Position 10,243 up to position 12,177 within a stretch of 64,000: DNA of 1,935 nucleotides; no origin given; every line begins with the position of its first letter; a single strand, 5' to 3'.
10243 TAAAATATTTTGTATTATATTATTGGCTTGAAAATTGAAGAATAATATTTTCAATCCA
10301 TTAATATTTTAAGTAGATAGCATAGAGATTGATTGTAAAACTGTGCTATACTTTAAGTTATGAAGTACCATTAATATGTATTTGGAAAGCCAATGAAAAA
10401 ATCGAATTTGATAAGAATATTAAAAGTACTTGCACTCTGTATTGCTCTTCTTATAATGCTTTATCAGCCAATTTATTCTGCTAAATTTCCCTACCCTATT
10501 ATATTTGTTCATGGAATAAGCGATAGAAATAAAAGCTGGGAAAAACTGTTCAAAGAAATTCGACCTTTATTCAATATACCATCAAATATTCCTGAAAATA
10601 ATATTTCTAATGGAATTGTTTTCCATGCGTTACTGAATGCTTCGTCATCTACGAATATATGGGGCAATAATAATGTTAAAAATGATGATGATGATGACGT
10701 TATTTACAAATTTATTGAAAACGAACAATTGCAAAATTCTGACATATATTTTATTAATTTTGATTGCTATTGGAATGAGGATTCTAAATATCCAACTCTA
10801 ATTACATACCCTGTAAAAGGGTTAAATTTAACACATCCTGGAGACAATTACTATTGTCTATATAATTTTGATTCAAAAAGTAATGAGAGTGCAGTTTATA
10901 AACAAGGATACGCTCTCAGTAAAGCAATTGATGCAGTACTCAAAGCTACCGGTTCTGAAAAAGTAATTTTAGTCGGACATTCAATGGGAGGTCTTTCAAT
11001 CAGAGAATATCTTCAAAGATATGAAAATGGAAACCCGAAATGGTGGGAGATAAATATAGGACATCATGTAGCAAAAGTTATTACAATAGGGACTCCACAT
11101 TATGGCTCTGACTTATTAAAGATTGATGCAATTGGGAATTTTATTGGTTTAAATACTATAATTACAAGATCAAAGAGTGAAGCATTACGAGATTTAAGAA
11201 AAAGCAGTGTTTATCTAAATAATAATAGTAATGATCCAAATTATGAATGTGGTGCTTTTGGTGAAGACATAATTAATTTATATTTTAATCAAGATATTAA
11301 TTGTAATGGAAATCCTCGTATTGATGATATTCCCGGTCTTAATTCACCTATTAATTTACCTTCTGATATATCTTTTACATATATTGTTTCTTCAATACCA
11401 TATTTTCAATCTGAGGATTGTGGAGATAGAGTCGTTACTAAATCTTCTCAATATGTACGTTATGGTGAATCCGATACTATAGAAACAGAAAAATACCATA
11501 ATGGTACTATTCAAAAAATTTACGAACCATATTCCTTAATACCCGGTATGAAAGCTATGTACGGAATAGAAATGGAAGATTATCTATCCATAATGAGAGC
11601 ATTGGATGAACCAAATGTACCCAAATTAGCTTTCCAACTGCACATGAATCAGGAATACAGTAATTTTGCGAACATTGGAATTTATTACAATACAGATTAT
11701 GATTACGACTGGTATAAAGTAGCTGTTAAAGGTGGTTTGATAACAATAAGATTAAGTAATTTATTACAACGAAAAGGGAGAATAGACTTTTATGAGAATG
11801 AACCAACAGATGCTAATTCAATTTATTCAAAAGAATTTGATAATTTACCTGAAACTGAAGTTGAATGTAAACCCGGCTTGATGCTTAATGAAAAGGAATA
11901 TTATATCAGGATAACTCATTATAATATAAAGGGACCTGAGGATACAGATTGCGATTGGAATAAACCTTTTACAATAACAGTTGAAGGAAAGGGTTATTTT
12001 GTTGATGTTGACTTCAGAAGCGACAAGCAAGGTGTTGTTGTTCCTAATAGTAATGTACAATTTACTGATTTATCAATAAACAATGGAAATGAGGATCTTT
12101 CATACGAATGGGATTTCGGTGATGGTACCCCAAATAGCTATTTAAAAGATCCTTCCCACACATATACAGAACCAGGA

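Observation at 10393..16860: RHS/YD polymorphic toxin with N-terminal secreted lipase domain and a short hydrophobic, Lys-tailed C-terminal tip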

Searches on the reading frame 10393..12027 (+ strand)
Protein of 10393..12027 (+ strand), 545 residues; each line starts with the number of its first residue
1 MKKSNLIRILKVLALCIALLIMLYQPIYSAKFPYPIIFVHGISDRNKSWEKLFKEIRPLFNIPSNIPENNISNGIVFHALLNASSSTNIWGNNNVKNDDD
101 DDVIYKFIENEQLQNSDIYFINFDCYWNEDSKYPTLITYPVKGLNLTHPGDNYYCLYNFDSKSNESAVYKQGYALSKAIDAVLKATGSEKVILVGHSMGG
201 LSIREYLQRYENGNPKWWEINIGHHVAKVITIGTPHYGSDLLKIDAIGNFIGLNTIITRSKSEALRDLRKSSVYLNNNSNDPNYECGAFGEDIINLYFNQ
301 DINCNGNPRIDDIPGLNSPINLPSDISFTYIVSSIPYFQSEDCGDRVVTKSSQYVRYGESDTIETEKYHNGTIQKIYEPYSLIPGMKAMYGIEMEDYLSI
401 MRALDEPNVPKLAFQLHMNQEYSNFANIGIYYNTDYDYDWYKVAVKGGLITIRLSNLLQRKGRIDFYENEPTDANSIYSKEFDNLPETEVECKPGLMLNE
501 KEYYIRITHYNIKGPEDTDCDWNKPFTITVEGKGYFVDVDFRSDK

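Call 54: predict_structure(alignment_id=A3)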
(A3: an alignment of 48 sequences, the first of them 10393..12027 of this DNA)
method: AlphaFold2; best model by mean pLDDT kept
length: 545 residues; sequences in the alignment: 48
mean_pLDDT: 81.8   pTM: 0.87
mean pLDDT of the five models: 81.8, 78.7, 78.6, 76.2, 74.9
residues with pLDDT >= 90: 257; 70-90: 159; 50-70: 89; < 50: 40
segments of 3 or more residues with pLDDT < 50: 149-158, 250-257, 272-280, 515-518, 537-540
pLDDT, mean of each block of 10 residues (from residue 1): 82 93 73 97 89 94 90 90 85 84 88 95 81 64 50 43 86 97 97 97 95 92 96 90 59 51 81 45 63 67 81 76 91 83 87 82 92 82 64 93 93 95 85 81 94 90 92 82 81 91 95 57 89 62 47
secondary structure, 60 per line:
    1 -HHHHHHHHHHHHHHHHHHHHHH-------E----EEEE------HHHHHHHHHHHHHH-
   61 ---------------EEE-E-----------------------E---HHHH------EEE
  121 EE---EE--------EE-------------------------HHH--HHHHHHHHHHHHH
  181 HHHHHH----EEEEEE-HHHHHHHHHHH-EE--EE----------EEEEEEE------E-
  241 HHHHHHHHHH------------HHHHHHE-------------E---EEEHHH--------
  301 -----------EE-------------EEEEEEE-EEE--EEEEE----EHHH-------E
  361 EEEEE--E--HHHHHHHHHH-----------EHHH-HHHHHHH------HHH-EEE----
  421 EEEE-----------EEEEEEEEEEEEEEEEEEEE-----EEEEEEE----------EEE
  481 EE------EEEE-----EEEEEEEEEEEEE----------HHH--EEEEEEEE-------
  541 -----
elements in order: H2-23 E36-39 H46-59 E76-78 H108-111 E118-122 H168-186 E191-196 H198-208 E226-232 H241-250 H263-268 E287-289 E327-333 E335-337 E340-344 E360-365 H371-380 H397-403 E414-416 E421-424 E436-455 E461-467 E478-482 E489-492 E498-510 E526-533

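Call 57: fold_search(model_id=the predicted structure, library=pdb)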
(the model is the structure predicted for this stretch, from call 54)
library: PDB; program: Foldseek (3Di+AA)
matches with E <= 10: 1475; with E <= 0.001: 69
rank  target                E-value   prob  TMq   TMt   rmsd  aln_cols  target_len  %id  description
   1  7cof                  3.1e-08  1.00  0.26  0.42  11.3       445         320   16  Cholesterol esterase from Burkholderia stabilis (orthorhombic crystal form) (released 2020-12-16)
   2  1ys1                  1.1e-07  1.00  0.25  0.41  11.9       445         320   16  Burkholderia cepacia lipase complexed with hexylphosphonic acid (R)-2-methyl-3-phenylpropyl ester (released 2005-05-17)
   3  8xy5_A                2.0e-07  1.00  0.25  0.41  11.6       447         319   15  Open conformation of Burkholderia stagnalis lipase (released 2025-01-22)
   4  5h6g_A                2.2e-07  1.00  0.27  0.54   8.2       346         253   16  Crystal structure of a thermostable lipase from Marine Streptomyces (released 2017-09-20)
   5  5h6g_B                2.2e-07  1.00  0.25  0.50  10.6       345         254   16  Crystal structure of a thermostable lipase from Marine Streptomyces (released 2017-09-20)
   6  4lip_D                2.2e-07  1.00  0.25  0.41  11.0       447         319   16  PSEUDOMONAS LIPASE COMPLEXED WITH RC-(RP, SP)-DIBUTYLCARBAMOYLGLYCERO-3-O-BUTYLPHOSPHONATE (released 1998-08-19)
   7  1cvl                  2.5e-07  1.00  0.27  0.43  10.1       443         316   14  CRYSTAL STRUCTURE OF BACTERIAL LIPASE FROM CHROMOBACTERIUM VISCOSUM ATCC 6918 (released 1997-04-01)
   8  5h6b                  2.8e-07  1.00  0.27  0.55   8.8       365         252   15  Crystal structure of a thermostable lipase from Marine Streptomyces (released 2017-09-20)
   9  1tah_A                3.4e-07  1.00  0.25  0.39  12.0       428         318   16  THE CRYSTAL STRUCTURE OF TRIACYLGLYCEROL LIPASE FROM PSEUDOMONAS GLUMAE REVEALS A PARTIALLY REDUNDANT CATALYTIC ASPART (released 1994-05-31)
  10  7v3k_A                4.3e-07  1.00  0.29  0.51   9.6       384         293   15  crystal structure of MAJ1 (released 2022-08-17)
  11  7v3k_C                5.1e-07  1.00  0.28  0.49   6.7       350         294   14  crystal structure of MAJ1 (released 2022-08-17)
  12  3ds8                  1.3e-06  1.00  0.28  0.54   9.9       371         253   13  The crystal structure of the gene lin2722 products from Listeria innocua (released 2008-09-16)
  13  4hs9                  1.5e-06  1.00  0.23  0.41  12.8       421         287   12  Methanol tolerant mutant of the Proteus mirabilis lipase (released 2013-05-22)
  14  7v3k_B                1.7e-06  1.00  0.28  0.49  10.0       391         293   14  crystal structure of MAJ1 (released 2022-08-17)
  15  2es4_B                2.3e-06  1.00  0.26  0.42  10.1       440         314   14  Crystal structure of the Burkholderia glumae lipase-specific foldase in complex with its cognate lipase (released 2006-03-07)
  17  4gw3                  3.5e-06  1.00  0.28  0.51  10.0       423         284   14  Crystal Structure of the Lipase from Proteus mirabilis (released 2013-02-06)
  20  1ex9                  1.1e-05  1.00  0.29  0.52   9.5       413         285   12  CRYSTAL STRUCTURE OF THE PSEUDOMONAS AERUGINOSA LIPASE COMPLEXED WITH RC-(RP,SP)-1,2-DIOCTYLCARBAMOYL-GLYCERO-3-O-OCTYLP (released 2000-10-18)
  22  5sv5                  2.0e-05  1.00  0.16  0.73   3.3       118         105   13  1.0 Angstrom Crystal Structure of pre-Peptidase C-terminal Domain of Collagenase from Bacillus anthracis. (released 2016-08-17)
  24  2o8o_A                2.5e-05  1.00  0.16  0.68   3.6       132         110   12  Crystal structure of Clostridium histolyticum colg collagenase collagen-binding domain 3B at 1.35 Angstrom resolution  (released 2007-12-11)
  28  1nqd_A                3.6e-05  1.00  0.16  0.63   4.3       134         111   14  CRYSTAL STRUCTURE OF CLOSTRIDIUM HISTOLYTICUM COLG COLLAGENASE COLLAGEN-BINDING DOMAIN 3B AT 1.65 ANGSTROM RESOLUTION  (released 2003-04-15)
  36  1nqd_B                1.2e-04  1.00  0.16  0.65   4.2       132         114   14  CRYSTAL STRUCTURE OF CLOSTRIDIUM HISTOLYTICUM COLG COLLAGENASE COLLAGEN-BINDING DOMAIN 3B AT 1.65 ANGSTROM RESOLUTION  (released 2003-04-15)
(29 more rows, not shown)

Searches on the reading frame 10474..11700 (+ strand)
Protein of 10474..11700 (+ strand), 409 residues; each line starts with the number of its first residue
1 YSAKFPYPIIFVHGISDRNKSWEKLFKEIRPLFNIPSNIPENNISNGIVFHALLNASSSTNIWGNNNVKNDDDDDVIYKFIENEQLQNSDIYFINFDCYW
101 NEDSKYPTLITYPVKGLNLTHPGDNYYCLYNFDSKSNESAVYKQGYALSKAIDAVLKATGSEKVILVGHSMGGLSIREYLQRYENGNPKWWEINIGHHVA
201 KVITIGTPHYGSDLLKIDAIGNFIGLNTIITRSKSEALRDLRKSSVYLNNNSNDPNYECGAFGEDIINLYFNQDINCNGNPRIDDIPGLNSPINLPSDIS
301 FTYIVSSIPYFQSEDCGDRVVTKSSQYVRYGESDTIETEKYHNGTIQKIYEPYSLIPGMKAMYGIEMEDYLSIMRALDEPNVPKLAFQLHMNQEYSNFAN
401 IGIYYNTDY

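Call 44: search_solved_structures(query=window:10474-11700:+, max_evalue=1)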
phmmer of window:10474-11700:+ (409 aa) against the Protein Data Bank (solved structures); distinct sequences matched with E-value up to 1: 54.
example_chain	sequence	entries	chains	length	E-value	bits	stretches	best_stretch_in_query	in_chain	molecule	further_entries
3qzu_A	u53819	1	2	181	2e-05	27.1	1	126-196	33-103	Lipase estA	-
1t2n_A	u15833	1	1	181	2.1e-05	27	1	129-197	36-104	Lipase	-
3d2a_A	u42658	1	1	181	2.1e-05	27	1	129-197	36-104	Lipase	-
5ct4_A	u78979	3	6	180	2.5e-05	26.7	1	129-196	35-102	Esterase | Wild-type Bacillus subtilis lipase A with 10% [BMIM][Cl] chain A | Lipase EstA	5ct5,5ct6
1i6w_A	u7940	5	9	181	2.5e-05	26.7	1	129-196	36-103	LIPASE A | lipase | Esterase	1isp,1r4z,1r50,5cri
2qxt_A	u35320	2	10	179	2.5e-05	26.7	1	129-196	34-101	Lipase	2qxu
1t4m_A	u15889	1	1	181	2.5e-05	26.7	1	129-196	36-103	LIPASE A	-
3d2b_A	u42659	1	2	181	3.4e-05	26.3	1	129-196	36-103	Lipase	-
3qmm_A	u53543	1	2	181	4.4e-05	25.9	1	129-190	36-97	Lipase estA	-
3d2c_A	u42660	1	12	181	4.4e-05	25.9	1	129-190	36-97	Lipase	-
7v3k_A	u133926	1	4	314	8.2e-05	25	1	141-226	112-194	Putative lipase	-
1qge_D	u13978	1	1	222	0.00011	24.6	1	136-215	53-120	PROTEIN (TRIACYLGLYCEROL HYDROLASE)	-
1hqd_A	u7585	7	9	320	0.00018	23.9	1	138-215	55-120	LIPASE | TRIACYL-GLYCEROL-HYDROLASE | TRIACYL-GLYCEROL HYDROLASE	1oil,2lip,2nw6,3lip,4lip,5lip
1ys1_X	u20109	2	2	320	0.00018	23.9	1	138-215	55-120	Lipase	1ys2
7cof_A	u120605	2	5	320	0.00023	23.5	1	136-214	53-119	Alpha/beta hydrolase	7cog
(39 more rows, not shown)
